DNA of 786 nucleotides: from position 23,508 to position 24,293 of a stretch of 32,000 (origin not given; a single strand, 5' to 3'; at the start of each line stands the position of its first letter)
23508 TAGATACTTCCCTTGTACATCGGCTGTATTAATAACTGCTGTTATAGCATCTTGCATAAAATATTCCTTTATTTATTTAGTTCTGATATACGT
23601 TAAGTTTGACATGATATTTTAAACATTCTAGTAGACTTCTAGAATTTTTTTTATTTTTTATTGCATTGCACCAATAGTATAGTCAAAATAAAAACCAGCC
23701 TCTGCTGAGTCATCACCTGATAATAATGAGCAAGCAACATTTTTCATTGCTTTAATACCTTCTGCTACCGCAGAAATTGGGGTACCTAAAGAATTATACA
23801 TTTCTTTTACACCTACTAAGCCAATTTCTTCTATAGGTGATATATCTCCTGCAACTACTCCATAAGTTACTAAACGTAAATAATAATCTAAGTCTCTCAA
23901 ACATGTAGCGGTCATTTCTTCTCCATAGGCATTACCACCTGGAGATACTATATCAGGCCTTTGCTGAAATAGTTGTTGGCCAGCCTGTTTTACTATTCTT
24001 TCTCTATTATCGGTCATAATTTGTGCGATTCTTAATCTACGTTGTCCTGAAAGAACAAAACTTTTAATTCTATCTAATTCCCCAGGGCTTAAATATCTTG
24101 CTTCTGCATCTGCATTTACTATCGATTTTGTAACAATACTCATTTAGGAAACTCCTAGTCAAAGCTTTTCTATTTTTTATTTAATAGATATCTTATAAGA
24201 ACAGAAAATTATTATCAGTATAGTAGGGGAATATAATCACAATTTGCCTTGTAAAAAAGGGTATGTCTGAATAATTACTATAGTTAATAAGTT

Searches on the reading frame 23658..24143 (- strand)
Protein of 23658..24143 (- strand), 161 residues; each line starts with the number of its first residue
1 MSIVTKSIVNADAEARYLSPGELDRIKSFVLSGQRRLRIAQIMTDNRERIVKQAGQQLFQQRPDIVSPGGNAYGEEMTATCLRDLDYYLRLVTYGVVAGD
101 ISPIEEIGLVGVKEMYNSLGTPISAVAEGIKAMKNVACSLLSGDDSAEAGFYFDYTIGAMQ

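Call 9: find_encoding_contigs(protein=window:23658-24143:-, flank=6000, max_places=10)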
Protein window:23658-24143:- (161 aa): 1 contig read that carries it; 1 place shown.
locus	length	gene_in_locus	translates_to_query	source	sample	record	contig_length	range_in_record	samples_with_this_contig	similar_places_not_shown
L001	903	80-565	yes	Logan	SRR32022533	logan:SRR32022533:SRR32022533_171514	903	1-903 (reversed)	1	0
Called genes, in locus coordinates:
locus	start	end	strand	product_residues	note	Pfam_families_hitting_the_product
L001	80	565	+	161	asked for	PF00502:Phycobilisome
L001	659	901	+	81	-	?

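Call 23: list_cluster_members(proteins=[window:23661-24143:-, window:23082-23564:-, window:27895-28869:+])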
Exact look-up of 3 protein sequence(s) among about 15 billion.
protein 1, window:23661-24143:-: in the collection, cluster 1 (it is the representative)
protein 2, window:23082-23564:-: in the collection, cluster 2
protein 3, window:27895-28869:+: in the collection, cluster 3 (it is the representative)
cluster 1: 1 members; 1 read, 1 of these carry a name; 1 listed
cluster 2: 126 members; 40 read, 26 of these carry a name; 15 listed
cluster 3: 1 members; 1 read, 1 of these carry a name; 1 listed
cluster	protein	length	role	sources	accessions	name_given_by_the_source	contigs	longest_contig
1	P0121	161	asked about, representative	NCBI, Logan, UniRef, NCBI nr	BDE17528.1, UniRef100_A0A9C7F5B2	allophycocyanin alpha subunit (chloroplast) [Galdieria partita] | Allophycocyanin alpha subunit n=1 Tax=Galdieria partita TaxID=83374 RepID=A0A9C7F5B2_9RHOD | allophycocyanin alpha subunit [Galdieria partita]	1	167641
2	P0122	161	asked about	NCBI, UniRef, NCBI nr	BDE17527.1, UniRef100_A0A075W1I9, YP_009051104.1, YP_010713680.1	allophycocyanin beta subunit (chloroplast) [Galdieria partita] | Allophycocyanin beta subunit n=2 Tax=Galdieria TaxID=83373 RepID=A0A075W1I9_GALSU | allophycocyanin beta subunit [Galdieria sulphuraria]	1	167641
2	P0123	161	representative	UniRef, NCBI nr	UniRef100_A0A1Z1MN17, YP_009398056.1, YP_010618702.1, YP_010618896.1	Allophycocyanin beta subunit n=1 Tax=Gredgaria maugeana TaxID=2007213 ... | allophycocyanin beta subunit [Gredgaria maugeana]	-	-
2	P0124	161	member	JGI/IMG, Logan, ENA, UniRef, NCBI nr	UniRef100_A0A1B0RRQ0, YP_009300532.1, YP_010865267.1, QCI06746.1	Allophycocyanin beta chain n=2 Tax=Ceramiaceae TaxID=31377 RepID=A0A1B0RRQ0_9FLOR | allophycocyanin beta chain [Campylaephora sungminbooi]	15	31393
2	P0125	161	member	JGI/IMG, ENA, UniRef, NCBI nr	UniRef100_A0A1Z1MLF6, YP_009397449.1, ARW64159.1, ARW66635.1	Allophycocyanin beta subunit n=2 Tax=Rhodomelaceae TaxID=2803 RepID=A0A1Z1MLF6_9FLOR | allophycocyanin beta subunit [Dasyclonium flaccidum]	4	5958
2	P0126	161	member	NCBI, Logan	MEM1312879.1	MAG: allophycocyanin subunit beta [Patescibacteria group bacterium]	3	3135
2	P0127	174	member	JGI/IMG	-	allophycocyanin beta subunit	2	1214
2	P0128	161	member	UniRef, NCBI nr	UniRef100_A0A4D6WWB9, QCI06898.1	Allogcyanin beta subunit n=1 Tax=Halydictyon mirabile TaxID=189652 RepID=A0A4D6WWB9_9FLOR | Allogcyanin beta subunit [Halydictyon mirabile]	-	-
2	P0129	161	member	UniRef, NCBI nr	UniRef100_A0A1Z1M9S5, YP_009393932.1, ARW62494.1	Allophycocyanin beta subunit n=1 Tax=Polysiphonia sertularioides TaxID=945028 ... | allophycocyanin beta subunit [Polysiphonia sertularioides]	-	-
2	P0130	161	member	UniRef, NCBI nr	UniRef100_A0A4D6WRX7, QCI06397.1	Allogcyanin beta subunit n=1 Tax=Dictyurus purpurascens TaxID=189649 ... | Allogcyanin beta subunit [Dictyurus purpurascens]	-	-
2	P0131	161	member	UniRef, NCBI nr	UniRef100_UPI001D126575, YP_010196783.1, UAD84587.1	allophycocyanin beta subunit n=1 Tax=Gracilaria cliftonii TaxID=206548 RepID=UPI001D126575 | allophycocyanin beta subunit [Gracilaria cliftonii]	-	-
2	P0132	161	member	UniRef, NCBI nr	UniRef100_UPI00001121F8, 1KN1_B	Allophycocyanin n=1 Tax=Pyropia yezoensis TaxID=2788 RepID=UPI00001121F8 | Chain B, Allophycocyanin [Neopyropia yezoensis]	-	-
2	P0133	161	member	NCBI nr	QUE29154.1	ApcB [Erythrotrichia welwitschii]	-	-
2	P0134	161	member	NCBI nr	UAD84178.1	allophycocyanin beta subunit [Gracilaria changii]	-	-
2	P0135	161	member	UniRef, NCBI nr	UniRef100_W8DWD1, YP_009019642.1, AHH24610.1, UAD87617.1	Allophycocyanin beta subunit n=1 Tax=Gracilaria salicornia TaxID=172968 RepID=W8DWD1_9FLOR | allophycocyanin beta subunit [Gracilaria salicornia]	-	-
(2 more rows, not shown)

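Call 38: find_homologous_proteins(query=window:23661-24143:-, max_evalue=1e-60)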
Query window:23661-24143:- (161 aa): 2073 proteins with E <= 1e-60 among 3626 candidates; the best 120 are listed.
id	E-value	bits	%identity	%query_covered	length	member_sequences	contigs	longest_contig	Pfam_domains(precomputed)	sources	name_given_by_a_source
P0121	2.2e-98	344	100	100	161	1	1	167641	PF00502.26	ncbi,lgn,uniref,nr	ncbi:allophycocyanin alpha subunit (chloroplast) [Galdieria partita]|uniref:Allophycocyanin alpha su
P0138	5.9e-98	343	99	100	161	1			PF00502.26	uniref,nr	uniref:Allophycocyanin alpha subunit n=1 Tax=Galdieria sulphuraria TaxID=130081 RepID=A0A075W004_GAL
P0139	1.1e-97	342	99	100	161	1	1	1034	PF00502.26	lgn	-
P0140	3.7e-97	340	98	100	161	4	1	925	PF00502.26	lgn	-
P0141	3.6e-92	324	91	100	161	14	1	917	PF00502.26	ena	-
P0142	1.2e-89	316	89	100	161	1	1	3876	PF00502.26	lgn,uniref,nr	uniref:Allophycocyanin alpha subunit n=1 Tax=Sciadococcus taiwanensis TaxID=3028030 RepID=A0A9Y1I275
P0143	6.0e-89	314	89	100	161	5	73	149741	PF00502.26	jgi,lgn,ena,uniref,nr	jgi:allophycocyanin alpha subunit|uniref:Allophycocyanin alpha chain n=2 Tax=Cyanidioschyzon merolae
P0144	1.2e-88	313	88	100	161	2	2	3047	PF00502.26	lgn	-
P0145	3.4e-88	311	88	100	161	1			PF00502.26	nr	nr:allophycocyanin alpha subunit [Cavernulicola chilensis]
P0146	4.5e-88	311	88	100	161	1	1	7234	PF00502.26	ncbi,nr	ncbi:MAG: allophycocyanin subunit alpha [Gloeomargarita sp. SKYBB_i_bin120]|nr:allophycocyanin subun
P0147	8.7e-88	310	88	100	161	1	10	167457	PF00502.26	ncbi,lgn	ncbi:MAG: allophycocyanin subunit alpha [Gloeomargarita sp. GMQP_bins_120]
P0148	9.4e-88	310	88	100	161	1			PF00502.26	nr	nr:allophycocyanin alpha subunit [Cyanidiaceae sp.]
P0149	1.3e-87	309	87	100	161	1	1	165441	PF00502.26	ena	-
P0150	1.7e-87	309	87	100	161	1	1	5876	PF00502.26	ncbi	ncbi:MAG: allophycocyanin subunit alpha [Gloeomargarita sp. HHBFW_bins_162]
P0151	1.7e-87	309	87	100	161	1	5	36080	PF00502.26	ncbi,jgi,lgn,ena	ncbi:allophycocyanin subunit alpha [Gloeomargarita sp.]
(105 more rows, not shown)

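Call 39: find_encoding_contigs(protein=P0139, flank=3000, max_places=4)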
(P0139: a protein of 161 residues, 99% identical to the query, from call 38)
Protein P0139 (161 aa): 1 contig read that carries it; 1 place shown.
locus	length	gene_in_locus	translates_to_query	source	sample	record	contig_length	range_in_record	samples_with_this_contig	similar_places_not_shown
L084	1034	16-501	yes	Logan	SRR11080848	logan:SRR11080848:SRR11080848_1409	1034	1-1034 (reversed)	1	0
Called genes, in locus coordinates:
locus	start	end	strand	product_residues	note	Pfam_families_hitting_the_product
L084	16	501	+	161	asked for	PF00502:Phycobilisome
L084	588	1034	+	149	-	?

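Call 40: find_encoding_contigs(protein=P0140, flank=3000, max_places=4)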
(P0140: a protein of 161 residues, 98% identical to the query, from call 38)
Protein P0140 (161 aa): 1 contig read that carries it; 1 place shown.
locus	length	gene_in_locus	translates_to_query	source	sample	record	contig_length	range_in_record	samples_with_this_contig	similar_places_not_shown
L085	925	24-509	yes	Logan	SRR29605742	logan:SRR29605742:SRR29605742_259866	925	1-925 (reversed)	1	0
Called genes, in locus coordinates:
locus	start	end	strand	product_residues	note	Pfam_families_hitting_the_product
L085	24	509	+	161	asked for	PF00502:Phycobilisome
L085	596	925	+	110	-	?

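Call 41: find_encoding_contigs(protein=P0141, flank=3000, max_places=4)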
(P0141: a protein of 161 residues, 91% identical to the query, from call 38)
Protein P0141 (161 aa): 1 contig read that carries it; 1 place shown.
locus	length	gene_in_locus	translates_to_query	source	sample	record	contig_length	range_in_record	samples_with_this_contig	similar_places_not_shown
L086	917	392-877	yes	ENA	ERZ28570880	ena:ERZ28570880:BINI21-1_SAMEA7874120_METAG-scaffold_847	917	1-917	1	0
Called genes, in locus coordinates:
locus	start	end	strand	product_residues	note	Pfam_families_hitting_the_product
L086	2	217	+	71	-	?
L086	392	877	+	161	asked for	PF00502:Phycobilisome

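Call 42: find_encoding_contigs(protein=P0149, flank=10000, max_places=2)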
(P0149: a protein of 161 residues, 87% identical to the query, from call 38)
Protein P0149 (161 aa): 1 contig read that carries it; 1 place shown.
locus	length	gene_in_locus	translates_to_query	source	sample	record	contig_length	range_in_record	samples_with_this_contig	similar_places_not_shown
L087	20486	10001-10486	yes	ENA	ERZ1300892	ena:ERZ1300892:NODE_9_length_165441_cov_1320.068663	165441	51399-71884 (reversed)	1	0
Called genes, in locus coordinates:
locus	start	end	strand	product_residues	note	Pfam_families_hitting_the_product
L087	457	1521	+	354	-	PF02915:Rubrerythrin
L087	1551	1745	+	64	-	PF01632:Ribosomal_L35p (weak)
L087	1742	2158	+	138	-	PF00453:Ribosomal_L20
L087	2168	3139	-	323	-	PF00348:polyprenyl_synt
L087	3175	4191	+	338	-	PF00676:E1_dh, PF02775:TPP_enzyme_C (weak)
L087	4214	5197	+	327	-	PF02779:Transket_pyr, PF02780:Transketolase_C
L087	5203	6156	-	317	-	PF16639:Apocytochr_F_N, PF01333:Apocytochr_F_C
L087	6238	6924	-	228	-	PF00902:TatC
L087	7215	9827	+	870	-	PF00502:Phycobilisome, PF00427:PBS_linker_poly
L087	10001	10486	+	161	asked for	PF00502:Phycobilisome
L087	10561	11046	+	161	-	PF00502:Phycobilisome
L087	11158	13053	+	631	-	PF00672:HAMP, PF00512:HisKA, PF02518:HATPase_c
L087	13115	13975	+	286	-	PF00696:AA_kinase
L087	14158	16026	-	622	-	PF00012:HSP70, PF06723:MreB_Mbl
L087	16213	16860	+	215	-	PF00297:Ribosomal_L3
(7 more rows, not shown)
